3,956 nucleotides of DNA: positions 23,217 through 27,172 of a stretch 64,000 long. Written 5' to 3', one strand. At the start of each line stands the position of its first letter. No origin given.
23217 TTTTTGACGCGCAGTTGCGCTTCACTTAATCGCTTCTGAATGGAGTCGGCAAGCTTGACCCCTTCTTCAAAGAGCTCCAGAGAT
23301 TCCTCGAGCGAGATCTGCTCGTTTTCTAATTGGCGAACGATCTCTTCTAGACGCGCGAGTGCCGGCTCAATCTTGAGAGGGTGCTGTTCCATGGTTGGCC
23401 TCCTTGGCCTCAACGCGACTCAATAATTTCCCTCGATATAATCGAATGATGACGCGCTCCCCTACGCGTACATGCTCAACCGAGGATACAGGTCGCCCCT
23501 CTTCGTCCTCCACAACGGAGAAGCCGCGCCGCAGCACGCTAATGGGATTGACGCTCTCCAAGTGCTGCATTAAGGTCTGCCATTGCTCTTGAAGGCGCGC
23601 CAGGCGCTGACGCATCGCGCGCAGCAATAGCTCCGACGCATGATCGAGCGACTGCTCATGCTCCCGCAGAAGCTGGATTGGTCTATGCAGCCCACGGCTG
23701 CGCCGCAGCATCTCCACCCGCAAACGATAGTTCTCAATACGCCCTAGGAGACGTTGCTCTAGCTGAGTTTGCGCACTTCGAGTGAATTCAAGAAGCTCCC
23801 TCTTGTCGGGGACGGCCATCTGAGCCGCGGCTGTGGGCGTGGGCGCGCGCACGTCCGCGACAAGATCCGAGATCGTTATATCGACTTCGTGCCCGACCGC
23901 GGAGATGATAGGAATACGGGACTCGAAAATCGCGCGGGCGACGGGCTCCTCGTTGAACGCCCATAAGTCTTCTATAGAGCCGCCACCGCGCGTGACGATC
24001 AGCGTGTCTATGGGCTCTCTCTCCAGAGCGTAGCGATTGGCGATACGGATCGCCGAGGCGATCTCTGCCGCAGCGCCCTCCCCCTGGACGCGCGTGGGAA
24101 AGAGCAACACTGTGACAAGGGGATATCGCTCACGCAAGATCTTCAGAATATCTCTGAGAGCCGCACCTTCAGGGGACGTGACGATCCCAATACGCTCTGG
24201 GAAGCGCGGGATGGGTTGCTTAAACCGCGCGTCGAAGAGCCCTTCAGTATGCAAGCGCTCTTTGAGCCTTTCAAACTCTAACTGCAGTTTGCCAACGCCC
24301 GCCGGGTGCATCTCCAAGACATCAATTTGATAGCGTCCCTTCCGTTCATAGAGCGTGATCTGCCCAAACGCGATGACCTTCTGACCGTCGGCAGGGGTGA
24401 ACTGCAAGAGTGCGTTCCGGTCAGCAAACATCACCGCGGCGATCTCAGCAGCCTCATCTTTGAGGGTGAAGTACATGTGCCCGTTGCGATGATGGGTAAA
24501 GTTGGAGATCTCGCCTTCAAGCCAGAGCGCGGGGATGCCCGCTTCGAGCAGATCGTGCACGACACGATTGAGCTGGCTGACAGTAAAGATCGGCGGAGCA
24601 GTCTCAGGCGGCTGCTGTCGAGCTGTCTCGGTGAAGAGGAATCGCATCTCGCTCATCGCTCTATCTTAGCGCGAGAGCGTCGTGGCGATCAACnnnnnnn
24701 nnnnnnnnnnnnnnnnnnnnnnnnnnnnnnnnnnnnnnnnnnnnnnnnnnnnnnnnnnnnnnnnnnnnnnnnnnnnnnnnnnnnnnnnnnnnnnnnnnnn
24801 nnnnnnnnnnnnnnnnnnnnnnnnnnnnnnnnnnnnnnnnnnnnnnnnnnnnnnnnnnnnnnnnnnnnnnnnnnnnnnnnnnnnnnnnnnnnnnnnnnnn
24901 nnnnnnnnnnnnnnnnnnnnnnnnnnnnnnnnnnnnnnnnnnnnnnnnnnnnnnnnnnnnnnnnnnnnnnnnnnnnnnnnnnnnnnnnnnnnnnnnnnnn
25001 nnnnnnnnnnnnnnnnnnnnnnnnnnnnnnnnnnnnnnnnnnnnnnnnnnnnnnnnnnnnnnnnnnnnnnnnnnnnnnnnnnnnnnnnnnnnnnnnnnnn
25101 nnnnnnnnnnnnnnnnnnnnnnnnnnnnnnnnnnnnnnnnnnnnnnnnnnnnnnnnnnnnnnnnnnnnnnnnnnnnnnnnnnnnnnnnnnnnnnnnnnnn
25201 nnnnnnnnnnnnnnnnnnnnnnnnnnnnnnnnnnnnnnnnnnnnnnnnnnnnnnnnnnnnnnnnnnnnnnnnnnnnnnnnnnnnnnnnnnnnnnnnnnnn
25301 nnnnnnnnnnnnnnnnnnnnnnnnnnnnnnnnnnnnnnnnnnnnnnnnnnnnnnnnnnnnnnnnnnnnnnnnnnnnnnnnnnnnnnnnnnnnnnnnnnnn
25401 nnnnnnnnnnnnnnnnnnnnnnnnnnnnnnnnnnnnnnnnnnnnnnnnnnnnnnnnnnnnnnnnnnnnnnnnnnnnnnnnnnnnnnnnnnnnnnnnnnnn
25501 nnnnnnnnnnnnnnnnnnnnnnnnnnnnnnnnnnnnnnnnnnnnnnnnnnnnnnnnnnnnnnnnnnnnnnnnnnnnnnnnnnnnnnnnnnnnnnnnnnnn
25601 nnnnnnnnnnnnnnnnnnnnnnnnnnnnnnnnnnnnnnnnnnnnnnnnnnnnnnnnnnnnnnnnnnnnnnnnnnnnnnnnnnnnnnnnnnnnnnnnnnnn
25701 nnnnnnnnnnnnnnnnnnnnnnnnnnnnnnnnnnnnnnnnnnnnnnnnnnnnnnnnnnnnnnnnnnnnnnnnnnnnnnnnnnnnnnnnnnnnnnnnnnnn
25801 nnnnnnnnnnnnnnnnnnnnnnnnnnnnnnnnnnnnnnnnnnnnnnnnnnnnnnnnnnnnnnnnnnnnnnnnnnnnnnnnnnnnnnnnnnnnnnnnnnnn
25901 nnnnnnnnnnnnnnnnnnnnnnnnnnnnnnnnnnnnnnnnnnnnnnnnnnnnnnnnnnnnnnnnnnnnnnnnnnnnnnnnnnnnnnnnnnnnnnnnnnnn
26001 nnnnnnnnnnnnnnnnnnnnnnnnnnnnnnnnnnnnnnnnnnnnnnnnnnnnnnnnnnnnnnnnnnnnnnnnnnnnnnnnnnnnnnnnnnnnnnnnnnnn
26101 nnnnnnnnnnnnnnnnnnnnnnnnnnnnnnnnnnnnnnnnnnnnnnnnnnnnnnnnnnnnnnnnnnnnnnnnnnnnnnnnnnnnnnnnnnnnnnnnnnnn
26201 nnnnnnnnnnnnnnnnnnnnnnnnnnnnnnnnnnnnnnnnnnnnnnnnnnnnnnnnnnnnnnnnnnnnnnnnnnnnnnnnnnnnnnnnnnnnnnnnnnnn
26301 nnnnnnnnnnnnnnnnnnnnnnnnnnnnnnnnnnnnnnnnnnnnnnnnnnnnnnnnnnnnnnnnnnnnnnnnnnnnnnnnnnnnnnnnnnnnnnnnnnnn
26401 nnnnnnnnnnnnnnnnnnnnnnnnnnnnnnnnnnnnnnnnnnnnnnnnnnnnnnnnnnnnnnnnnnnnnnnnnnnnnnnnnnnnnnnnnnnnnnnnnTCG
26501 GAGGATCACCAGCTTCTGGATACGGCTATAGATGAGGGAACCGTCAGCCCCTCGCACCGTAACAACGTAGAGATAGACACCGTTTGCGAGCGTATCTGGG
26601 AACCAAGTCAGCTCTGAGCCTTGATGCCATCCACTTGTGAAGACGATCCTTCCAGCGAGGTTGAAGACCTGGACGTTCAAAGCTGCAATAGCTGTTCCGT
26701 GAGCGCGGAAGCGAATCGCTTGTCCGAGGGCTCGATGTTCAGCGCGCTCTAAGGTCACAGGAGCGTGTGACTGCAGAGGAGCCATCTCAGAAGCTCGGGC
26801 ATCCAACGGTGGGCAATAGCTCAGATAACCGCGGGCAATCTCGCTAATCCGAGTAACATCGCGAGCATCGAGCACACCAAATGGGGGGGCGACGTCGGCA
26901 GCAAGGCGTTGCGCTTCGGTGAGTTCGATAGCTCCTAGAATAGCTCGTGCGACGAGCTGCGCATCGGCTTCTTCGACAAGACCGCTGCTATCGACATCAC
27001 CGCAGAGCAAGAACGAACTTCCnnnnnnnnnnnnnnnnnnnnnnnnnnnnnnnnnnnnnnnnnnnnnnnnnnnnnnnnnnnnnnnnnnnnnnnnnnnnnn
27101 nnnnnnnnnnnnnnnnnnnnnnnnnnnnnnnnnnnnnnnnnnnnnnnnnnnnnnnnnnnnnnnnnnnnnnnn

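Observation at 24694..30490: Translationally coupled operon: DUF11/dockerin giant protein, cohesin-like lipoprotein, OM barrel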

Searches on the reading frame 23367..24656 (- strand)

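Call 15: search_protein_families(library=pfam, proteins=[window:23367-24656:-], max_evalue=0.001)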
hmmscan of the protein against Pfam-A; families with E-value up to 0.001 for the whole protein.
window:23367-24656:- (429 aa): 3 families
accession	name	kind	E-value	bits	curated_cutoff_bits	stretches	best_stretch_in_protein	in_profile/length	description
PF02601.20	Exonuc_VII_L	-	9.2e-95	318.2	35.9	2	140-362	1-217/315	Exonuclease VII, large subunit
PF13742.12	tRNA_anti_2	-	4.2e-30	104.3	27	1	24-116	1-94/95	OB-fold nucleic acid binding domain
PF01336.31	tRNA_anti-codon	-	2.6e-09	37.3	27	1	45-118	2-74/75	OB-fold nucleic acid binding domain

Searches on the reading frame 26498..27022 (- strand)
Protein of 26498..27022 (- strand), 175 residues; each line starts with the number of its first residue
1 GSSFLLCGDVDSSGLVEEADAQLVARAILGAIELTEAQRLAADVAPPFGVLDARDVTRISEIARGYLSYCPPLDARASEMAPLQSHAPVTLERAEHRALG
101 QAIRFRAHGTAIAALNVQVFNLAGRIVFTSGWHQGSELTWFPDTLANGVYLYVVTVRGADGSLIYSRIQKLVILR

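Call 35: search_protein_families(library=pfam, proteins=[window:26498-27022:-], max_evalue=10)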
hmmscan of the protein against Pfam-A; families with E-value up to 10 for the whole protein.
seq(175 aa): 3 families
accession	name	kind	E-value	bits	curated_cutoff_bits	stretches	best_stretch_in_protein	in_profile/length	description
PF00404.24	Dockerin_1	-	0.00083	20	22.9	1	8-44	2-38/57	Dockerin type I domain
PF13585.12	CHU_C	-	0.022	15.3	27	1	113-157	27-73/86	CHU_C Type IX secretion signal domain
PF18962.6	Por_Secre_tail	-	0.18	12.5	27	1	114-155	21-63/75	Secretion system C-terminal sorting domain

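Call 36: search_solved_structures(query=window:26498-27022:-, max_evalue=10, show_alignments=3)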
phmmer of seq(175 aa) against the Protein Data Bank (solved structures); distinct sequences matched with E-value up to 10: 7.
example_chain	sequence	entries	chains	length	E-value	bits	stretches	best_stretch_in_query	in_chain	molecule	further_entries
8x39_A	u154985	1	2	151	9.3e-05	25.9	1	6-71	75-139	Serine protease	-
8x3a_A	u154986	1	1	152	9.5e-05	25.9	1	6-71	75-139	Serine protease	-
2ccl_B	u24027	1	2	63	0.0009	22.7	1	5-61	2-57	ENDO-1,4-BETA-XYLANASE Y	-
1ohz_B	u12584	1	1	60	0.014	18.8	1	8-60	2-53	ENDO-1,4-BETA-XYLANASE Y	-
4uyp_B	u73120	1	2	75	0.016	18.7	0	6-32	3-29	Cellulosomal scaffoldin adaptor protein B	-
4uyq_B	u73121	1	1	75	0.017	18.6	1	5-35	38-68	Cellulosomal scaffoldin adaptor protein B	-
2pfz_A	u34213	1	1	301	1.1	12.6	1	43-96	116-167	Putative exported protein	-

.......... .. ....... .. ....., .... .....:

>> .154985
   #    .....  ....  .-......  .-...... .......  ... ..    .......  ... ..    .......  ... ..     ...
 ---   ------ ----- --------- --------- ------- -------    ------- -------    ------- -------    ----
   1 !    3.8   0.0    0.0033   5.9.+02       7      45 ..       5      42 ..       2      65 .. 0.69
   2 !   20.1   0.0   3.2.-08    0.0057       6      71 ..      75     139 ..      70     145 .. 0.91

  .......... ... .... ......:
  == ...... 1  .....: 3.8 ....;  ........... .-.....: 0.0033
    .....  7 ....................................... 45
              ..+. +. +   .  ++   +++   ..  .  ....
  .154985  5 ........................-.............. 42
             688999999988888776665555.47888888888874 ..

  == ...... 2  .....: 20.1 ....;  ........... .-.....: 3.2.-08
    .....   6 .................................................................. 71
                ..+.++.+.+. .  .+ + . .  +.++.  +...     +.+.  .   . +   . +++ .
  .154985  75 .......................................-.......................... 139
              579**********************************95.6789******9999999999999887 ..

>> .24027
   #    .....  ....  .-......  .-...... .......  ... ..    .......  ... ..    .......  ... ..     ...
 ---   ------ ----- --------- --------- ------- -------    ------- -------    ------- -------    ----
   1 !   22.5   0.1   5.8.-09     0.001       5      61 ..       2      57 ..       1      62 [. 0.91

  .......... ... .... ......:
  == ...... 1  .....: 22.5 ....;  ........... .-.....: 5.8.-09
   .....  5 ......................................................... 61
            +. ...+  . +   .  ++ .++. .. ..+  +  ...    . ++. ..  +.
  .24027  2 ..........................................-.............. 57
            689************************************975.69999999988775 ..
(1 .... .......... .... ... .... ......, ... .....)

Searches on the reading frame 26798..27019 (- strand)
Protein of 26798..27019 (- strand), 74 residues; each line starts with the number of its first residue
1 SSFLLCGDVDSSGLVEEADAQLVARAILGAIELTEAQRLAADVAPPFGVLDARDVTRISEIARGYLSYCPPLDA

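Call 60: search_solved_structures(query=A4, max_evalue=1, show_alignments=1)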
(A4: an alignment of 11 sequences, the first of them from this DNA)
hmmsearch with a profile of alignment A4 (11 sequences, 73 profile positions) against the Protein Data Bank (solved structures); distinct sequences matched with E-value up to 1: 33.
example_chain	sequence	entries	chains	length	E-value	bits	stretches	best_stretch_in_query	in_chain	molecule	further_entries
8x39_A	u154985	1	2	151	8.1e-16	61.2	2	5-71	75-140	Serine protease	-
8x3a_A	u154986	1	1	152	8.3e-16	61.2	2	5-71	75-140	Serine protease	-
2ccl_B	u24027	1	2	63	3.5e-09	40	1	4-59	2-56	ENDO-1,4-BETA-XYLANASE Y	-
4uyp_B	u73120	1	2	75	7.5e-09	38.9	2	5-43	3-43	Cellulosomal scaffoldin adaptor protein B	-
4uyq_B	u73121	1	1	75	7.7e-09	38.9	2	5-43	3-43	Cellulosomal scaffoldin adaptor protein B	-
1ohz_B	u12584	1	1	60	7.3e-08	35.8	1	6-59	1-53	ENDO-1,4-BETA-XYLANASE Y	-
9qf9_A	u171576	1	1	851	1.2e-07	35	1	3-59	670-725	Ruminococcus bromii Amy16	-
4fl4_A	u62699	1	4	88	6.3e-07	32.7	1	6-61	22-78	Glycoside hydrolase family 9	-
8ajy_B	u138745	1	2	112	2.1e-06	31.1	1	6-58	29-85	Dockerin from ScaH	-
4cj0_A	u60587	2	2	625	3.1e-06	30.5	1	4-60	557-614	ENDOGLUCANASE D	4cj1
1clc_A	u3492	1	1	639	3.2e-06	30.5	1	4-60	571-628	ENDOGLUCANASE CELD; EC: 3.2.1.4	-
5lxv_B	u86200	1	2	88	5.8e-06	29.7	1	6-72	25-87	Carbohydrate-binding protein WP_009985128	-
8zvk_A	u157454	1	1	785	6e-06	29.6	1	5-55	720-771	AaBgIC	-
3ul4_B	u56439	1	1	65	2e-05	28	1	3-32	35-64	Cellulosome enzyme, dockerin type I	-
4dh2_B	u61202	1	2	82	7.9e-05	26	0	5-28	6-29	Dockerin type 1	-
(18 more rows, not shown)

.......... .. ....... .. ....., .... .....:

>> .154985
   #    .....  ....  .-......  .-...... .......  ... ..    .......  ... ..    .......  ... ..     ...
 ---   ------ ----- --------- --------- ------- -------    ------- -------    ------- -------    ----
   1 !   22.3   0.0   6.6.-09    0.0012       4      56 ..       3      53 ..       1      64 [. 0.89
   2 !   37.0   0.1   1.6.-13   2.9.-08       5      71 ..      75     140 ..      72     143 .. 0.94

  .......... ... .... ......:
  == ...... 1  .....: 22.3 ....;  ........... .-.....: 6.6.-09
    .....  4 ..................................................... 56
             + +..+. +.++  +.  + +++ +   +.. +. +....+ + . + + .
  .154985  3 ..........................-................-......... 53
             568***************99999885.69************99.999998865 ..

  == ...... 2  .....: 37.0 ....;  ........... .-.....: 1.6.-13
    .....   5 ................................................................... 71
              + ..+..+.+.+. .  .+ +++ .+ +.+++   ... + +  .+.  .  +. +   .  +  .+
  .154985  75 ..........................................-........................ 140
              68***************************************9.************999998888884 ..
